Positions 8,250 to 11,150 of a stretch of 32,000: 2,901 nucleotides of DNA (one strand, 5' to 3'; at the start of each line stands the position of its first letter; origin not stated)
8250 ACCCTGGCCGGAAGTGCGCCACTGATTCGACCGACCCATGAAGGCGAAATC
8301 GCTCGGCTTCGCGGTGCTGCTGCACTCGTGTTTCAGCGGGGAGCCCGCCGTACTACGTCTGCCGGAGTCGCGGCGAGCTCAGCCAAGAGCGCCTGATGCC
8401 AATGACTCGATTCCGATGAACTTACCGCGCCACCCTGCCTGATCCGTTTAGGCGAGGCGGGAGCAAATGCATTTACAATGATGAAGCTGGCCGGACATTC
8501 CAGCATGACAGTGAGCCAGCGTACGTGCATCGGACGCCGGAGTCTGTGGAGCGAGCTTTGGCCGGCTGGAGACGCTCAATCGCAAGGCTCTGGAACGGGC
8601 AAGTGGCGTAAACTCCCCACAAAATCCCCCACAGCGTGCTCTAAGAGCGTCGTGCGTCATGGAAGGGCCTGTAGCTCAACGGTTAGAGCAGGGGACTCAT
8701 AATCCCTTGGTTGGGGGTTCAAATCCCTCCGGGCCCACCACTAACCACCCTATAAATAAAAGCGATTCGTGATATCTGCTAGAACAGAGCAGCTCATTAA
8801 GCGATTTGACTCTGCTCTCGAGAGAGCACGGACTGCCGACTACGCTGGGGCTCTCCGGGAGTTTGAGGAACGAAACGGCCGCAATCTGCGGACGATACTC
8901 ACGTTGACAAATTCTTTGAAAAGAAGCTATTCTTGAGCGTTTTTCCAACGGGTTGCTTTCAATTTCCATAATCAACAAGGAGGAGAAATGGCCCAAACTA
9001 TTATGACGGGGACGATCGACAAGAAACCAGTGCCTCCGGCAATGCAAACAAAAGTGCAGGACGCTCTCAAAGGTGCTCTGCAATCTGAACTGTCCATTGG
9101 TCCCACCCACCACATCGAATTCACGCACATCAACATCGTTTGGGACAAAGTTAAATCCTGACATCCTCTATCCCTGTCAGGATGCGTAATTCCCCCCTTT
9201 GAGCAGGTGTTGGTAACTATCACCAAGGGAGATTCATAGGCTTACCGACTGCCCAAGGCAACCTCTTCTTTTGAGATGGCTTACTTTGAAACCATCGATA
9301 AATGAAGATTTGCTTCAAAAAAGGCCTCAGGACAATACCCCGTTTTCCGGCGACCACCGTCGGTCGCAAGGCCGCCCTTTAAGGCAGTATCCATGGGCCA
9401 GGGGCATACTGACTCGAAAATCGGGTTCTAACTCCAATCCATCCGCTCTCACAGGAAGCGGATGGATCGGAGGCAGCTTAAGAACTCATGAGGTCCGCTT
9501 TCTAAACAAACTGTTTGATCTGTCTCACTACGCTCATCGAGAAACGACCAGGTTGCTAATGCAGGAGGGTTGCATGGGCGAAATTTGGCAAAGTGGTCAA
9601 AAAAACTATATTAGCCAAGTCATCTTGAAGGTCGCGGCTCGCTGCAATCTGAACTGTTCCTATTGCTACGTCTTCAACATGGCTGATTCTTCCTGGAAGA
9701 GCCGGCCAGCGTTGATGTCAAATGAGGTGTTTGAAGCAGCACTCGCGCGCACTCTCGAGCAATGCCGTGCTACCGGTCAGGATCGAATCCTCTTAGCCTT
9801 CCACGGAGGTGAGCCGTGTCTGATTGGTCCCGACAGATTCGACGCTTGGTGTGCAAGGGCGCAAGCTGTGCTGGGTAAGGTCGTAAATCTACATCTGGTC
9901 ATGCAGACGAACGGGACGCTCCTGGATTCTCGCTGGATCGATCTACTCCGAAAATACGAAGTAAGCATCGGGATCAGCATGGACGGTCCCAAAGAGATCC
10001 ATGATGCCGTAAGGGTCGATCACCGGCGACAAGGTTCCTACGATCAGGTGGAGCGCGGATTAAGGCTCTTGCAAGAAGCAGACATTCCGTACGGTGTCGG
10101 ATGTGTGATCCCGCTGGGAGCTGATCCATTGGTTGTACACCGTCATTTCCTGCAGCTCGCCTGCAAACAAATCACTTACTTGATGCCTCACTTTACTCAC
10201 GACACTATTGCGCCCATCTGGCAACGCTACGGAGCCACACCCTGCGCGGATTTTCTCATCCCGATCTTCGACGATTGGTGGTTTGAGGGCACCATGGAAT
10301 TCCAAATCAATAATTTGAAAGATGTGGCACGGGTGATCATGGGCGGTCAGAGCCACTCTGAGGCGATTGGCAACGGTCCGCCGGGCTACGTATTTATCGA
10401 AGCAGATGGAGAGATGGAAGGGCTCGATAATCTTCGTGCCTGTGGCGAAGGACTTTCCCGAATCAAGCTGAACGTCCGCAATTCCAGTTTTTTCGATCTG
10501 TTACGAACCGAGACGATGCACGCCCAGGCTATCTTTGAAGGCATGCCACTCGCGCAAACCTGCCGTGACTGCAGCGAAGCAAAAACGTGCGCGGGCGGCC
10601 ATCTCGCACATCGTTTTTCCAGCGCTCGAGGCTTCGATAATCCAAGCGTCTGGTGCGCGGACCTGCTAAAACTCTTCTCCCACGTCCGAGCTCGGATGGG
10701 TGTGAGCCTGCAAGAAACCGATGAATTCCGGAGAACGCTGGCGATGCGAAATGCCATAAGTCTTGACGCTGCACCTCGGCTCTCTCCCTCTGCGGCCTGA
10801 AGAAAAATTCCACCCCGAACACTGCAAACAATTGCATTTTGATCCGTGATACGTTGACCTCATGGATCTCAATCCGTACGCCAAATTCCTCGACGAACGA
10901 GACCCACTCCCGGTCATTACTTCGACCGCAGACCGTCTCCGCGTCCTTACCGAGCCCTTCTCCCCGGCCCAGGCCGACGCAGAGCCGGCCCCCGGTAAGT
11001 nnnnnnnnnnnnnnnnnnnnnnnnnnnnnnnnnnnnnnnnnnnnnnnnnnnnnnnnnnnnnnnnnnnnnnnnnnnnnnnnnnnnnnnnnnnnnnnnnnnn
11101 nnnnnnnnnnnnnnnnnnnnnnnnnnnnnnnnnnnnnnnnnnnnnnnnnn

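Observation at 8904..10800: Unannotated 57-aa peptide gene paired with an FxsB/XyeB-like radical SAM/SPASM enzyme: candidate new cyclophane-type RiPP locus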

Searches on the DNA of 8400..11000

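Call 19: search_rna_families(source=window, start=8400, end=11000, threshold=evalue, max_evalue=1)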
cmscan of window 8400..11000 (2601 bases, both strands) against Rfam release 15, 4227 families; matches with E-value up to 1: 4.
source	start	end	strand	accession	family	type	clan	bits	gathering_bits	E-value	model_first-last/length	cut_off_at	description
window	8665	8737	+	RF00005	tRNA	Gene; tRNA;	CL00001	72.8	29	2.1e-15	1-71/71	no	tRNA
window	8665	8738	-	RF04354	Plastid-ycf2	Cis-reg;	-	30.8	65.7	0.00086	1-75/75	no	Plastid-ycf2 5UTR RNA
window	8766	8830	-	RF03898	mir-7616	Gene; miRNA;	-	25.6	100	0.053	1-67/67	no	mir-7616 microRNA precursor family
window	9430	9472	-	RF01015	mir-885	Gene; miRNA;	-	20.1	66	0.71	1-74/74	no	mir-885 microRNA precursor family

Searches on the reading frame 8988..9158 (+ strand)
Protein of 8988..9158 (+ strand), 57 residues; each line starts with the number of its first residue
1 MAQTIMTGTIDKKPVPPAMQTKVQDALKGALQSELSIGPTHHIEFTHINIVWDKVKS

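Call 4: search_protein_families(library=pfam, proteins=[window:8988-9158:+], max_evalue=0.1)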
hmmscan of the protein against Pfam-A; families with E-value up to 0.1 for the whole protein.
window:8988-9158:+ (57 aa): 0 families

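Call 5: search_protein_families(library=ncbifam, proteins=[window:8988-9158:+], max_evalue=0.1)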
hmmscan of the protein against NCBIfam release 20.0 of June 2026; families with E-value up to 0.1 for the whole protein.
window:8988-9158:+ (57 aa): 0 families

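Call 7: find_homologous_proteins(query=window:8988-9158:+, max_evalue=10)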
Query seq(57 aa) (57 aa): 7 proteins with E <= 10 among 7 candidates.
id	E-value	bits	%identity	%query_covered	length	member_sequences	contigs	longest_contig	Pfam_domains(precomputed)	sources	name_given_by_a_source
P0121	2.2e-30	120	100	100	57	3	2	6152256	-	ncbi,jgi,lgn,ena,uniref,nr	ncbi:hypothetical protein EDE15_1940 [Edaphobacter aggregans]|uniref:Uncharacterized protein n=1 Tax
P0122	7.4e-19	84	76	95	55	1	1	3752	-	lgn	-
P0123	1.7e-18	83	78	95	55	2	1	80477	-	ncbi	-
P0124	2.6e-18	82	73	96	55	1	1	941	-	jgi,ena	-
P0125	5.3e-18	81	76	95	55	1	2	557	-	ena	-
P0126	5.8e-18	81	78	95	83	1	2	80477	-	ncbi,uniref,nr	ncbi:hypothetical protein ACFPT7_23030 [Acidicapsa dinghuensis]|uniref:Uncharacterized protein n=1 T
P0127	2.6e-14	70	66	98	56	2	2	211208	-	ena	-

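Call 40: search_protein_representatives(alignment_id=A1)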
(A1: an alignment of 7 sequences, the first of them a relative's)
Query: 7 sequences, 56 profile positions. Proteins with E-value up to 0.001 (for the whole library): 19; up to 1e-10: 5; up to 1e-30: 0. The best 19 are listed.
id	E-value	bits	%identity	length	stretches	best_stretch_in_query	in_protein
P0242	4.2e-27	110.1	-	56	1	1-55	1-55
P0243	7.0e-23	96.6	-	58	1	1-55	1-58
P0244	3.1e-15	72.1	-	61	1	3-55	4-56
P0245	1.7e-12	63.3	-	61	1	3-55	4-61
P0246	2.0e-12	63.1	-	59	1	3-55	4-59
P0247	1.9e-10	56.8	-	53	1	9-51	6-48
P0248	5.8e-10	55.2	-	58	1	4-54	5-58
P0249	1.6e-09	53.8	-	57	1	3-54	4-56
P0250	6.3e-08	48.7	-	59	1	1-40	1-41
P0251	6.5e-08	48.6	-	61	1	1-55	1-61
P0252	1.8e-07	47.2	-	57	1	3-37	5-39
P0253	3.5e-06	43.1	-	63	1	5-43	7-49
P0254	6.7e-06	42.2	-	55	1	9-54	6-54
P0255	7.9e-06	42.0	-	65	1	4-55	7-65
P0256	1.6e-05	41.0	-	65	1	11-54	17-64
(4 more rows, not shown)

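Call 68: list_cluster_members(proteins=[P0121, P0001])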
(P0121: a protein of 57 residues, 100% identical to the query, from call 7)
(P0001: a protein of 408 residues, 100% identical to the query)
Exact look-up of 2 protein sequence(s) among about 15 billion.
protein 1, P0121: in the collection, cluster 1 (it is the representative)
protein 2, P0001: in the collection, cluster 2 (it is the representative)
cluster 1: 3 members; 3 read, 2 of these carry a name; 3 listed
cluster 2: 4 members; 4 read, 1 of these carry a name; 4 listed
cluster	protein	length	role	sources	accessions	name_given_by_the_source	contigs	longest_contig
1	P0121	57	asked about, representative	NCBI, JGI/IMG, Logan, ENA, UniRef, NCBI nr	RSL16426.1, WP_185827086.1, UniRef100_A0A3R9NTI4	hypothetical protein EDE15_1940 [Edaphobacter aggregans] | Uncharacterized protein n=1 Tax=Edaphobacter aggregans TaxID=570835 RepID=A0A3R9NTI4_9BACT | hypothetical protein [Edaphobacter aggregans]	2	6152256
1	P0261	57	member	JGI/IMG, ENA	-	hypothetical protein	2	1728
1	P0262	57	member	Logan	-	-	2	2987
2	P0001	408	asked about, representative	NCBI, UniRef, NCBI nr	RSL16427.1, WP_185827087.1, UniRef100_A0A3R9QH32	uncharacterized protein EDE15_1941 [Edaphobacter aggregans] | Radical SAM core domain-containing protein n=1 Tax=Edaphobacter aggregans TaxID=570835 ... | radical SAM protein [Edaphobacter aggregans]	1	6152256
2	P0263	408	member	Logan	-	-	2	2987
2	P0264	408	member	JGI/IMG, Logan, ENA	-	-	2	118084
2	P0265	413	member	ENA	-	-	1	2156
